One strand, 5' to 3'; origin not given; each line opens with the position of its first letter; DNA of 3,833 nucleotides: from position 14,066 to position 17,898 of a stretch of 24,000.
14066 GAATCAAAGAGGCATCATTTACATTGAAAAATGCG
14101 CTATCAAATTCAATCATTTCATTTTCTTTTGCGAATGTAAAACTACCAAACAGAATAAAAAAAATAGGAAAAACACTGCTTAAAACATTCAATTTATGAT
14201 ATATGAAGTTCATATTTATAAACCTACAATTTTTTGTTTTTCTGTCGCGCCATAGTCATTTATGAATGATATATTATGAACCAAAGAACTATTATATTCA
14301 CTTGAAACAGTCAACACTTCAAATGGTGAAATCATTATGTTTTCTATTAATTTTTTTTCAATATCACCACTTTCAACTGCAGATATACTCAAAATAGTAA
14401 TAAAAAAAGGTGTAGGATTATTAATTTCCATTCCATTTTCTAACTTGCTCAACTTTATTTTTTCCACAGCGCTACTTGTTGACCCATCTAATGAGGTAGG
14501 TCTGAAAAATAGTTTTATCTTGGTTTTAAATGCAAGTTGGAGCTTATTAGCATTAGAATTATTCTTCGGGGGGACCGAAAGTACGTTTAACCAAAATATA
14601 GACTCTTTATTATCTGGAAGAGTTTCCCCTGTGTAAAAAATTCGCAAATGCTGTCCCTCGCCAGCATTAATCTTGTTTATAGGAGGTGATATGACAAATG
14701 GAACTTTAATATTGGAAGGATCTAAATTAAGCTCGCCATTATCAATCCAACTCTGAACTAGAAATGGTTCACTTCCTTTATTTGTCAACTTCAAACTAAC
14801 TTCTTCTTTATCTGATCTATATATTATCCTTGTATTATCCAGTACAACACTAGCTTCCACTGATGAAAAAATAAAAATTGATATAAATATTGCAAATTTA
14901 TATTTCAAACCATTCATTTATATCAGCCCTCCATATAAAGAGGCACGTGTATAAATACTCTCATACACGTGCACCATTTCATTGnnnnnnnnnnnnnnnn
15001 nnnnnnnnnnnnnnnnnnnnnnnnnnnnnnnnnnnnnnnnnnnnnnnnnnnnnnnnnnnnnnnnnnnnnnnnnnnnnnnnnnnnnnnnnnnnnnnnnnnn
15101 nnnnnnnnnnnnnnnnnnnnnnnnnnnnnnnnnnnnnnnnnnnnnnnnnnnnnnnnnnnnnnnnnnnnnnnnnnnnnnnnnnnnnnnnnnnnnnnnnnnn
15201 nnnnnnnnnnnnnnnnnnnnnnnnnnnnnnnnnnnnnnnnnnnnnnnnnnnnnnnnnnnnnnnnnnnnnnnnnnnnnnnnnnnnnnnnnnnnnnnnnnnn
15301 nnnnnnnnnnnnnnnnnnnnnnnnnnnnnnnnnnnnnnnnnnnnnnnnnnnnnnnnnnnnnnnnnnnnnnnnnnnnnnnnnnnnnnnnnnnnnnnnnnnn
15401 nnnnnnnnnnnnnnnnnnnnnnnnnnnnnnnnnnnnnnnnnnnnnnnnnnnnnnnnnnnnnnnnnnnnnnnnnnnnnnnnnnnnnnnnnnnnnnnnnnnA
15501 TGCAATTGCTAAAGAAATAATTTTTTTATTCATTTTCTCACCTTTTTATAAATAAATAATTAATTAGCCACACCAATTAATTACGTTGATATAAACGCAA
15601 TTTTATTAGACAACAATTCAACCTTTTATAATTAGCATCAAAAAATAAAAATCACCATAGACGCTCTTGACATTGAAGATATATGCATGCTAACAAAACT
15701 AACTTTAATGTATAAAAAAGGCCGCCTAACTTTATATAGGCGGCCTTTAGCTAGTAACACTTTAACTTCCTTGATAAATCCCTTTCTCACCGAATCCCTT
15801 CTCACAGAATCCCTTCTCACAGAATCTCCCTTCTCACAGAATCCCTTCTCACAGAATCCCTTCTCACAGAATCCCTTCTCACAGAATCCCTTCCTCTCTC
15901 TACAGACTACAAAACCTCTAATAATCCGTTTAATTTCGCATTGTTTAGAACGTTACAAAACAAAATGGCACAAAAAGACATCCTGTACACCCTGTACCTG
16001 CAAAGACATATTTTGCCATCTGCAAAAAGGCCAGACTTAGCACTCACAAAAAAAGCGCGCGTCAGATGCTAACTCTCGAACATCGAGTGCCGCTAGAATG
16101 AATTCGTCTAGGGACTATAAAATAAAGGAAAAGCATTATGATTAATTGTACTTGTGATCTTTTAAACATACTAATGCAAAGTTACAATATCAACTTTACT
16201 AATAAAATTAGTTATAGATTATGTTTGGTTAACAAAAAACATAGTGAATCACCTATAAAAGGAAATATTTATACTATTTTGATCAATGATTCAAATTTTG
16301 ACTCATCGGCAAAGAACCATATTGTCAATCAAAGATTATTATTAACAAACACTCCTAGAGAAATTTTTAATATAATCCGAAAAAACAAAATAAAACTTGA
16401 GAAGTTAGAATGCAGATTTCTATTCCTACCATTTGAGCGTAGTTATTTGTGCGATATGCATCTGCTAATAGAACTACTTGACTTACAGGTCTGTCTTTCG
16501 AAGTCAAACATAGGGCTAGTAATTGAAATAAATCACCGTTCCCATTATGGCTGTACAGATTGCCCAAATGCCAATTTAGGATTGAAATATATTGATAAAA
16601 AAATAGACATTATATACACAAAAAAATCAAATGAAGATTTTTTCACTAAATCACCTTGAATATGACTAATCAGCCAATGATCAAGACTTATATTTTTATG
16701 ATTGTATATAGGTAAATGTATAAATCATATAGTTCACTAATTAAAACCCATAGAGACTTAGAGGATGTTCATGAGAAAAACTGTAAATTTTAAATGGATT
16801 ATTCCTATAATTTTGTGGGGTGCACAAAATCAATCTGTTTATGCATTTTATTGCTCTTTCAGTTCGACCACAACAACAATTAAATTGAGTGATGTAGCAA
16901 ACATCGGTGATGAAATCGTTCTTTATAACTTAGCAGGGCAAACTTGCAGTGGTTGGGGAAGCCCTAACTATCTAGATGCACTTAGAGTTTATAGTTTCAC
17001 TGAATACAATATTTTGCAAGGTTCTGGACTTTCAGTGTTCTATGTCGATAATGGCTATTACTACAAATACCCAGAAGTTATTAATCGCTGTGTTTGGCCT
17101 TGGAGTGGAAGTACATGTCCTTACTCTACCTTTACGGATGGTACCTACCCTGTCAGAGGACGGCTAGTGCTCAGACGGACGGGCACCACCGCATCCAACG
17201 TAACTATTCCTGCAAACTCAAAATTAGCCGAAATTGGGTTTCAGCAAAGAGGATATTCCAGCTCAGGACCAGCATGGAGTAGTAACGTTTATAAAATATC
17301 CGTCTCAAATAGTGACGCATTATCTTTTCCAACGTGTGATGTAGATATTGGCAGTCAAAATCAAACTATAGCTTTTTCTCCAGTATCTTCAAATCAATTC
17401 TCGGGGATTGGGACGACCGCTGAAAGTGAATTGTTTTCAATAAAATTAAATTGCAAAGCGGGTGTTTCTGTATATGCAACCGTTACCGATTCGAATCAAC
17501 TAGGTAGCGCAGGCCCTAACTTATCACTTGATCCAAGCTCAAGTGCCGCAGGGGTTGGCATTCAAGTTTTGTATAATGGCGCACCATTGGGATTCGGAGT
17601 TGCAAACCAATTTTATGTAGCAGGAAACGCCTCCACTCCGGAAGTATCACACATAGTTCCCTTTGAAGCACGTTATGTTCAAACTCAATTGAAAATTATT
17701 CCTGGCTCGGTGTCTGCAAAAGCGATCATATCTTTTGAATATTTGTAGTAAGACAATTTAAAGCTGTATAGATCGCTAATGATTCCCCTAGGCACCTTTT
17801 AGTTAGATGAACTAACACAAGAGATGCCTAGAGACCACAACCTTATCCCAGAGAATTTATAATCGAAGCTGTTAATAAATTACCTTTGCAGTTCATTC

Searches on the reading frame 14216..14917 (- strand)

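Call 11: search_protein_families(library=pfam, proteins=[window:14216-14917:-], max_evalue=0.01)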
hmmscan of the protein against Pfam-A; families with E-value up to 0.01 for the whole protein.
window:14216-14917:- (233 aa): 2 families
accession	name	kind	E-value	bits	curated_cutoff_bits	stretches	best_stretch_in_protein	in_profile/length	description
PF00345.26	PapD_N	-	2.3e-42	144.4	23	1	24-143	2-125/126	Pili and flagellar-assembly chaperone, PapD N-terminal domain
PF02753.23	PapD_C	-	4.3e-10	40.2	22.8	1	165-226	1-62/63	Pili assembly chaperone PapD, C-terminal domain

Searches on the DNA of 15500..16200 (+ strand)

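Call 5: search_rna_families(source=window, start=15500, end=16200, threshold=evalue, max_evalue=10)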
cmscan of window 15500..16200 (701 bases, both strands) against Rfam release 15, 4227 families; matches with E-value up to 10: 5.
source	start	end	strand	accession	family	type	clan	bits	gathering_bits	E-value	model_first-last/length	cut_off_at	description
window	15712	15773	-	RF01859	Phe_leader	Cis-reg; leader;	-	24.9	55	0.086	1-125/125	no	Phenylalanine leader peptide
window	15644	15757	+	RF02053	STnc430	Gene; sRNA;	-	23.2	47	0.31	1-162/162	no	Enterobacterial sRNA STnc430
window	15689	15748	+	RF02844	RefA9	Gene; antisense;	-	20.3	49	1.6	1-64/64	no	Enterococcus sRNA A9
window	15663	15794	-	RF01464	rliA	Gene; sRNA;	-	19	50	0.23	1-224/224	no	Listeria sRNA rliA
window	15714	15778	-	RF01388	isrD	Gene; sRNA;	-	16.1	37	2.1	1-51/51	no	isrD Hfq binding RNA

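Call 26: search_dna_similar(query=window:15534-16137:+, collection=plasmids, mode=distant, max_evalue=0.01)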
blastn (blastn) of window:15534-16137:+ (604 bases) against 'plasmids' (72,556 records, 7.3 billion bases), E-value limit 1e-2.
No match.

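Call 27: search_dna_similar(query=window:15534-16137:+, collection=ecoli_genomes, mode=distant, max_evalue=0.01)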
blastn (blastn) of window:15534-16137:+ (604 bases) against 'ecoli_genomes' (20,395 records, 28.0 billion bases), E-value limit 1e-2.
No match.

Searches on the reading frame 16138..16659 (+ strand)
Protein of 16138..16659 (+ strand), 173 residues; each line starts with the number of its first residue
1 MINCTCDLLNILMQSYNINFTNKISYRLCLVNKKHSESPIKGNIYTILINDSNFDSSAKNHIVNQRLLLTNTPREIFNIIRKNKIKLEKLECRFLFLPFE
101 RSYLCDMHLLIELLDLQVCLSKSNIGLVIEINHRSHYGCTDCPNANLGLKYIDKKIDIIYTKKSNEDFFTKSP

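Call 11: search_protein_families(library=pfam, proteins=[window:16138-16659:+], max_evalue=0.01)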
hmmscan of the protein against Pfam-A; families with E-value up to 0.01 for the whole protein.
window:16138-16659:+ (173 aa): 0 families

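Call 17: find_encoding_contigs(protein=window:16138-16659:+, flank=5000, max_places=10)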
Protein window:16138-16659:+ (173 aa): 1 contig read that carries it; 1 place shown.
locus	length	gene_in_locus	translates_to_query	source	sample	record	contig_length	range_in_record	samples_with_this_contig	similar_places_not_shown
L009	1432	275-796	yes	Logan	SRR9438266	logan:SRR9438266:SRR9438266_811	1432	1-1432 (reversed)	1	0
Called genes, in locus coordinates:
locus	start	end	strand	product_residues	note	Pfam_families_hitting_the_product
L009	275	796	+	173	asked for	-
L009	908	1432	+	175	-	?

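Call 32: find_homologous_proteins(query=window:16138-16659:+, max_evalue=0.001)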
Query window:16138-16659:+ (173 aa): 1 proteins with E <= 0.001 among 34 candidates.
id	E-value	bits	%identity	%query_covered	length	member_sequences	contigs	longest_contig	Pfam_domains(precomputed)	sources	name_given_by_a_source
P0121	7.4e-101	353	100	93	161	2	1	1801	-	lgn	-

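Call 33: search_protein_families(library=padloc, proteins=[window:16138-16659:+], max_evalue=10)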
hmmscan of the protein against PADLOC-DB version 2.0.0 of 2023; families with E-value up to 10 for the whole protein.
window:16138-16659:+ (173 aa): 0 families

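Call 34: search_protein_families(library=pfam, proteins=[window:16138-16659:+], max_evalue=10)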
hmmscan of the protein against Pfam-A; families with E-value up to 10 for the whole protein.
window:16138-16659:+ (173 aa): 0 families

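Call 35: search_protein_families(library=ncbifam, proteins=[window:16138-16659:+], max_evalue=10)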
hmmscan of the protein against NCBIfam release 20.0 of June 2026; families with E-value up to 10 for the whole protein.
window:16138-16659:+ (173 aa): 0 families

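Call 47: search_protein_representatives(protein=window:16138-16659:+)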
Query: 173 residues. Proteins with E-value up to 0.001 (for the whole library): 4; up to 1e-10: 1; up to 1e-30: 1. The best 4 are listed.
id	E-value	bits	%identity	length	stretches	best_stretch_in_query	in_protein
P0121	2.3e-101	353.3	100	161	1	13-173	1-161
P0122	1.3e-06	45.1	32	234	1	45-155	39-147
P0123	6.7e-06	42.8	35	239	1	23-153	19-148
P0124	6.4e-05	39.6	31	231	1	41-153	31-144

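Call 48: search_protein_families(library=pfam, proteins=[P0122, P0123, P0124], max_evalue=0.1)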
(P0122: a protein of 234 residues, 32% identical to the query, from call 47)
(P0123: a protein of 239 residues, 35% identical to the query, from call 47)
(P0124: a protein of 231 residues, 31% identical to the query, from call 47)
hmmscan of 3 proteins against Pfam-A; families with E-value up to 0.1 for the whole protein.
P0122 (234 aa): 3 families
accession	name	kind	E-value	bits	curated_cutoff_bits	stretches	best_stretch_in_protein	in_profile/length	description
PF00563.25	EAL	-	7.5e-07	29.2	31.3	1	68-232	69-233/236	EAL domain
PF12950.13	TaqI_C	-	0.024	15.4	26.5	0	170-213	62-102/118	TaqI-like C-terminal specificity domain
PF03908.18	Sec20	-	0.048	14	27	0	42-92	32-82/92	Sec20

P0123 (239 aa): 2 families
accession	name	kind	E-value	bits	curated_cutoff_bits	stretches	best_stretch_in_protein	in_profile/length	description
PF00563.25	EAL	-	9.3e-10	38.7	31.3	2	36-160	29-155/236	EAL domain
PF00462.30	Glutaredoxin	-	0.064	13.9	22.9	0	126-150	1-25/60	Glutaredoxin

P0124 (231 aa): 1 family
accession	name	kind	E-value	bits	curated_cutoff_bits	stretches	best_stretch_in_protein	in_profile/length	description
PF00563.25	EAL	-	0.0013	18.5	31.3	1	21-156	14-155/236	EAL domain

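Call 50: find_encoding_contigs(protein=P0123, flank=5000, max_places=4)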
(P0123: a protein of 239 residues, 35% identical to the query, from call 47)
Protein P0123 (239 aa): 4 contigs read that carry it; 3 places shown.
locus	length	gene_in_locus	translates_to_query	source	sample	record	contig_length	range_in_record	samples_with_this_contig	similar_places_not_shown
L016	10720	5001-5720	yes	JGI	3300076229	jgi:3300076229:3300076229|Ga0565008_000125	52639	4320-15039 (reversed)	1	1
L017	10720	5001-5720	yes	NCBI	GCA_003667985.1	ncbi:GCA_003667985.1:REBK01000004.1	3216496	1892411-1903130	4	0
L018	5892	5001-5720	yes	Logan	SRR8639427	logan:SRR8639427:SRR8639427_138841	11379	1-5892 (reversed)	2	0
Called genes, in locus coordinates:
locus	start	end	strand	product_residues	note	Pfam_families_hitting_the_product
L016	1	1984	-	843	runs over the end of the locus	PF13954:PapC_N, PF00577:Usher, PF13953:PapC_C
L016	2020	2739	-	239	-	PF00345:PapD_N, PF02753:PapD_C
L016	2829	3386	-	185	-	PF00419:Fimbrial, PF16970:FimA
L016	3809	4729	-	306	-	-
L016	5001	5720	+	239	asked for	PF00563:EAL (faint)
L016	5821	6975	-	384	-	PF01490:Aa_trans, PF03222:Trp_Tyr_perm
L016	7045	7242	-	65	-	-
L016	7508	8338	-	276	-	PF02634:FdhD-NarQ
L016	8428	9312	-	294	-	PF00126:HTH_1, PF03466:LysR_substrate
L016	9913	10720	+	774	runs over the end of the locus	PF00384:Molybdopterin, PF01568:Molydop_binding (weak)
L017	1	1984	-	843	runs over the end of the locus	PF13954:PapC_N, PF00577:Usher, PF13953:PapC_C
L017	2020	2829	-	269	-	PF00345:PapD_N, PF02753:PapD_C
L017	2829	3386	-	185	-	PF00419:Fimbrial, PF16970:FimA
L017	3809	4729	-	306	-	-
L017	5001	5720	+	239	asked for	PF00563:EAL (faint)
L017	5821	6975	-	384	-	PF01490:Aa_trans, PF03222:Trp_Tyr_perm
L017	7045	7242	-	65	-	-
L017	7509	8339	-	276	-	PF02634:FdhD-NarQ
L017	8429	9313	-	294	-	PF00126:HTH_1, PF03466:LysR_substrate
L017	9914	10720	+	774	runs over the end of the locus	PF00384:Molybdopterin, PF01568:Molydop_binding (weak)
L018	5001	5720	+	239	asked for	PF00563:EAL (faint)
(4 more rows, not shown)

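Call 51: predict_structure(protein=window:16138-16659:+)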
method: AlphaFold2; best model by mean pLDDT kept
length: 173 residues; sequences in the alignment: 1
mean_pLDDT: 31.9   pTM: 0.24
mean pLDDT of the five models: 31.9, 30.3, 30.1, 29.5, 28.6
residues with pLDDT >= 90: 0; 70-90: 0; 50-70: 0; < 50: 173
segments of 3 or more residues with pLDDT < 50: 1-173
pLDDT, mean of each block of 10 residues (from residue 1): 31 37 33 33 33 30 30 45 37 31 36 35 27 25 25 26 31 29
secondary structure, 60 per line:
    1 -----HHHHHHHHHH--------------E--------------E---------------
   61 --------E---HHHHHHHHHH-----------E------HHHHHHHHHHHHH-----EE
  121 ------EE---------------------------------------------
elements in order: H6-15 H73-82 H101-113

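Call 56: find_encoding_contigs(protein=P0122, flank=5000, max_places=4)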
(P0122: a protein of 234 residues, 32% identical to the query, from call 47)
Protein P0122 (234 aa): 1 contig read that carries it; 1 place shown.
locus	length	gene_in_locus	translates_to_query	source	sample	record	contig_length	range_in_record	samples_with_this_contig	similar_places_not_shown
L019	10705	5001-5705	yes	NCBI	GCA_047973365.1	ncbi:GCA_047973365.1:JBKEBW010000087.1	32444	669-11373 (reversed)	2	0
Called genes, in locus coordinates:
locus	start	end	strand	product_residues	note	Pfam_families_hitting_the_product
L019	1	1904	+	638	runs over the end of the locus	-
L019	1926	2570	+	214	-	-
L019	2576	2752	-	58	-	-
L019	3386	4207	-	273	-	-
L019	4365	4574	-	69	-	-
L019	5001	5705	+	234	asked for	PF00563:EAL (weak)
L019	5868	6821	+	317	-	-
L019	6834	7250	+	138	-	PF22381:Staph_reg_Sar_Rot, PF01047:MarR, PF12802:MarR_2, PF13463:HTH_27 (weak), PF01638:HxlR (weak), PF13412:HTH_24 (weak), PF13601:HTH_34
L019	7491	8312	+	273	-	PF12849:PBP_like_2, PF13531:SBP_bac_11, PF01547:SBP_bac_1 (weak), PF12727:PBP_like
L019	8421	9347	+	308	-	PF00528:BPD_transp_1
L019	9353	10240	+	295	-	PF00528:BPD_transp_1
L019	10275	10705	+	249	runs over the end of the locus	PF20703:nSTAND1 (weak), PF02463:SMC_N (weak), PF00005:ABC_tran, PF13401:AAA_22 (faint), PF13304:AAA_21 (weak)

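Call 57: find_encoding_contigs(protein=P0124, flank=5000, max_places=4)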
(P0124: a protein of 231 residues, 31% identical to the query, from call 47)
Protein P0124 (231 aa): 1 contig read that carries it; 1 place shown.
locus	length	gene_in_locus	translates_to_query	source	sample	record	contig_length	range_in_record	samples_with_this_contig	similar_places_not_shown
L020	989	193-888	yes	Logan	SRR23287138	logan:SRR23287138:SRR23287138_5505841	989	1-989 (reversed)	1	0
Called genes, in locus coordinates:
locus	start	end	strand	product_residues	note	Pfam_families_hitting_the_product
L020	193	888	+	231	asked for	-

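Call 67: find_encoding_contigs(protein=P0121, flank=5000, max_places=6)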
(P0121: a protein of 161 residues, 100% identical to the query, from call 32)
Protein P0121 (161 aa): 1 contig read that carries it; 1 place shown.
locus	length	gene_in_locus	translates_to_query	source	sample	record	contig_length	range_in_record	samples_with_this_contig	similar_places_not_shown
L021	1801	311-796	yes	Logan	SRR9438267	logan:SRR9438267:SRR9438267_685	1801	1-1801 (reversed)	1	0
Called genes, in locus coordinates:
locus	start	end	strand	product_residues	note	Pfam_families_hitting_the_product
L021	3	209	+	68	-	?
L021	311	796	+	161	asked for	-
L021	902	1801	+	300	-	?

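Call 76: search_protein_families(library=pfam, proteins=[L017:3809-4729:-], max_evalue=0.01)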
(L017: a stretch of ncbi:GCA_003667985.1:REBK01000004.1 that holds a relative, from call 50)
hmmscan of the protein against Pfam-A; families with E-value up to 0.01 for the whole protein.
L017:3809-4729:- (306 aa): 1 family
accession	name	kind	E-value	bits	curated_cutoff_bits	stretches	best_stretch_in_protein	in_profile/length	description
PF01381.28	HTH_3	-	0.00053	20.4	23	1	9-52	4-39/55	Helix-turn-helix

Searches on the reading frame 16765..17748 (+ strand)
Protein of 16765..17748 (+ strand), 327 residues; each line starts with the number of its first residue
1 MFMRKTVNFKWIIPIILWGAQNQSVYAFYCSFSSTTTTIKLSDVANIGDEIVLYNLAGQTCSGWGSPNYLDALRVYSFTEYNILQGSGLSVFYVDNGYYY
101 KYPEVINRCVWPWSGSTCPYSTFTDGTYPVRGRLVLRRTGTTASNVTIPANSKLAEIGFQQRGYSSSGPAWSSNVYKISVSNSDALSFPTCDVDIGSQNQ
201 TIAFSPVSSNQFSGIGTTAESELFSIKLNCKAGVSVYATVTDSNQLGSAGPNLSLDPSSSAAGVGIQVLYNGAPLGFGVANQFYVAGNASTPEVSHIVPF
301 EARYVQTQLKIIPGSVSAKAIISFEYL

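Call 11: search_protein_families(library=pfam, proteins=[window:16765-17748:+], max_evalue=0.01)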
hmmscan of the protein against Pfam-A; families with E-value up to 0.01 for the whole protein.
window:16765-17748:+ (327 aa): 1 family
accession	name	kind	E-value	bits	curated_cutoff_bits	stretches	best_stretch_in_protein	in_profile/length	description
PF00419.26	Fimbrial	-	1.9e-15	57.9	25.6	1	189-326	11-150/151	Fimbrial protein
